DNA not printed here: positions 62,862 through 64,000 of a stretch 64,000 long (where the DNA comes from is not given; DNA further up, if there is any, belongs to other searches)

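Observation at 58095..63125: Triplicated cis element: conserved 6-bp-arm palindrome with variable spacer + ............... core; copy 1 overlaps the 3' end of an HTH gene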

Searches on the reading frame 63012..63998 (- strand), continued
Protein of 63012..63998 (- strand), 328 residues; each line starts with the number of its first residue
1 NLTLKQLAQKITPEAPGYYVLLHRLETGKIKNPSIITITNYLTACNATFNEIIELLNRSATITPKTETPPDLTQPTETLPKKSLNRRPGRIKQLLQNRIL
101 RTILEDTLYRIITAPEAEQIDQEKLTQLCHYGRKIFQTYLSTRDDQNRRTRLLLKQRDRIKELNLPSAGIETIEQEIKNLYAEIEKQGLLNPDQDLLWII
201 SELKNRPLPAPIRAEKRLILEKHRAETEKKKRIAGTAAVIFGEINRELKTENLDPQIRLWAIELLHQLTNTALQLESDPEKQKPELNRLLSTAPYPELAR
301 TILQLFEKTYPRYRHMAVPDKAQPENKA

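Call 48: search_protein_representatives(alignment_id=A2)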
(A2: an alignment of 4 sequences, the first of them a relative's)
Query: 4 sequences, 372 profile positions. Proteins with E-value up to 0.001 (for the whole library): 332; up to 1e-10: 115; up to 1e-30: 6. The best 150 are listed.
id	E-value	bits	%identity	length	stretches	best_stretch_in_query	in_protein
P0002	1.2e-197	672.6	-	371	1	1-370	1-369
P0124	3.9e-98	345.1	-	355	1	8-362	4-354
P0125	1.9e-63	230.9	-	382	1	5-365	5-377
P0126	4.2e-60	220.0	-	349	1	4-360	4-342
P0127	4.6e-39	150.7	-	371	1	9-342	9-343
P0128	1.2e-35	139.5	-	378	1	10-344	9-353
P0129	9.4e-28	113.5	-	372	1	11-363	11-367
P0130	9.4e-28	113.5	-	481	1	5-364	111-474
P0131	1.1e-26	110.0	-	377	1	7-362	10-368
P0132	6.8e-25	104.1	-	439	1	10-363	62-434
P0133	2.1e-24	102.5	-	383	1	9-236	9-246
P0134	1.4e-23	99.8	-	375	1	18-350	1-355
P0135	4.1e-23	98.2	-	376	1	9-365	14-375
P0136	5.8e-23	97.7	-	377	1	5-349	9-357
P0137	6.0e-23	97.7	-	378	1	10-271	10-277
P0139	4.7e-22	94.8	-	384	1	7-359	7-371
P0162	3.4e-17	78.7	-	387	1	13-366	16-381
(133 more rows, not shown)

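Call 51: fold_search(model_id=the predicted structure, library=pdb)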
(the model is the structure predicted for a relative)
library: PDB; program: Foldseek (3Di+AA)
matches with E <= 10: 148; with E <= 0.001: 0
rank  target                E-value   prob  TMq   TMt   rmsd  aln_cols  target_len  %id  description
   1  3f52_E                8.2e-02  1.00  0.18  0.70   5.1        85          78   30  Crystal structure of the clp gene regulator ClgR from C. glutamicum (released 2008-11-18)
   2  5juf                  9.3e-02  0.60  0.18  0.21  25.0       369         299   11  Crystal structure of the apo form of ComR from S. thermophilus. (released 2016-10-26)
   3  3f51_D                1.0e-01  1.00  0.18  0.61   2.9        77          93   34  Crystal Structure of the clp gene regulator ClgR from Corynebacterium glutamicum (released 2008-11-18)
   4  3f51_B                1.3e-01  1.00  0.18  0.61   4.2        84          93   32  Crystal Structure of the clp gene regulator ClgR from Corynebacterium glutamicum (released 2008-11-18)
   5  1y9q                  1.5e-01  1.00  0.17  0.33   2.3        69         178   25  Crystal Structure of HTH_3 family Transcriptional Regulator from Vibrio cholerae (released 2005-01-04)
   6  2b5a_B                1.7e-01  1.00  0.17  0.73   2.2        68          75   22  C.BclI, Control Element of the BclI Restriction-Modification System (released 2006-01-03)
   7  3f52_A                1.8e-01  1.00  0.18  0.71   2.6        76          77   33  Crystal structure of the clp gene regulator ClgR from C. glutamicum (released 2008-11-18)
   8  3f51_A                2.0e-01  1.00  0.18  0.60   3.0        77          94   34  Crystal Structure of the clp gene regulator ClgR from Corynebacterium glutamicum (released 2008-11-18)
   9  1y7y_A                2.1e-01  1.00  0.17  0.81   2.1        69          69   26  High-resolution crystal structure of the restriction-modification controller protein C.AhdI from Aeromonas hydrophila (released 2005-02-22)
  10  2b5a_A                2.1e-01  1.00  0.17  0.72   2.0        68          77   22  C.BclI, Control Element of the BclI Restriction-Modification System (released 2006-01-03)
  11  3f51_E                2.1e-01  1.00  0.18  0.60   2.9        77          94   34  Crystal Structure of the clp gene regulator ClgR from Corynebacterium glutamicum (released 2008-11-18)
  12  3f51_F                2.1e-01  1.00  0.18  0.59   3.2        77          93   34  Crystal Structure of the clp gene regulator ClgR from Corynebacterium glutamicum (released 2008-11-18)
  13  2b5a_C                2.6e-01  1.00  0.17  0.73   2.0        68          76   22  C.BclI, Control Element of the BclI Restriction-Modification System (released 2006-01-03)
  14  2ofy_A                2.6e-01  1.00  0.18  0.70   2.9        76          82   22  Crystal structure of putative XRE-family transcriptional regulator from Rhodococcus sp. (released 2007-01-16)
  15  6hu8                  3.1e-01  0.28  0.16  0.19  26.6       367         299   12  Apo form of the competence regulator ComR from Streptococcus vestibularis (released 2019-10-23)
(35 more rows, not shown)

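Call 52: search_protein_families(library=ncbifam, proteins=[P0001, P0002, P0125, P0127, P0131, P0139, P0162], max_evalue=0.01)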
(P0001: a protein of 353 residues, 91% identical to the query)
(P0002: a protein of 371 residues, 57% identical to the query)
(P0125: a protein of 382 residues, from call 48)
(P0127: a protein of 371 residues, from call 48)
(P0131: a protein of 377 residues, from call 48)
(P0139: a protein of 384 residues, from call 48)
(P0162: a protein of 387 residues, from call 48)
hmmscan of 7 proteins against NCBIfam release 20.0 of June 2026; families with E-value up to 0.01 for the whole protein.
P0001 (353 aa): 1 family
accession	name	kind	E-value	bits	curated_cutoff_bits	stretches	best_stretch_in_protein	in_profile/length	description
NF006015.0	PRK08154.1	subfamily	0.00086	18.5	204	1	7-82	24-94/314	anaerobic benzoate catabolism transcriptional regulator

P0002 (371 aa): 1 family
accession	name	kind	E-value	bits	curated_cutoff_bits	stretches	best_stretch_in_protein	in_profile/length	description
NF006015.0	PRK08154.1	subfamily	0.0059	15.8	204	1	7-125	24-128/314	anaerobic benzoate catabolism transcriptional regulator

P0125 (382 aa): 0 families

P0127 (371 aa): 1 family
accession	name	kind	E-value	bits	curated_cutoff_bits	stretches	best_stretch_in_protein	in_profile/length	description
TIGR03070.1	couple_hipB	subfamily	6.2e-05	22.9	71.65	1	13-37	2-26/58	type II toxin-antitoxin system Y4mF family antitoxin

P0131 (377 aa): 1 family
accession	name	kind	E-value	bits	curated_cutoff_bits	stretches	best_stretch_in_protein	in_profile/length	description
TIGR03070.1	couple_hipB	subfamily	0.00019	21.3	71.65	1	19-57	5-39/58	type II toxin-antitoxin system Y4mF family antitoxin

P0139 (384 aa): 1 family
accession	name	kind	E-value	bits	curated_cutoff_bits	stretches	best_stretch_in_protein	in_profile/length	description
NF006015.0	PRK08154.1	subfamily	0.0079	15.4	204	0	9-77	26-89/314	anaerobic benzoate catabolism transcriptional regulator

P0162 (387 aa): 1 family
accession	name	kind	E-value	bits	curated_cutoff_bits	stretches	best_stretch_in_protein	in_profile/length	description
TIGR03070.1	couple_hipB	subfamily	0.00018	21.4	71.65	1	16-56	2-39/58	type II toxin-antitoxin system Y4mF family antitoxin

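Call 77: find_related_loci(query=A3, collection=viral_contigs, flank=6000)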
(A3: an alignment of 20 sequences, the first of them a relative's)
Query A3 (353 aa) in viral_contigs; peptide patterns used: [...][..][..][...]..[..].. (x = any residue, [..] = any of these).
5 stretches matched a pattern, but none encodes a relative of the query by tblastn (E <= 1e-3).
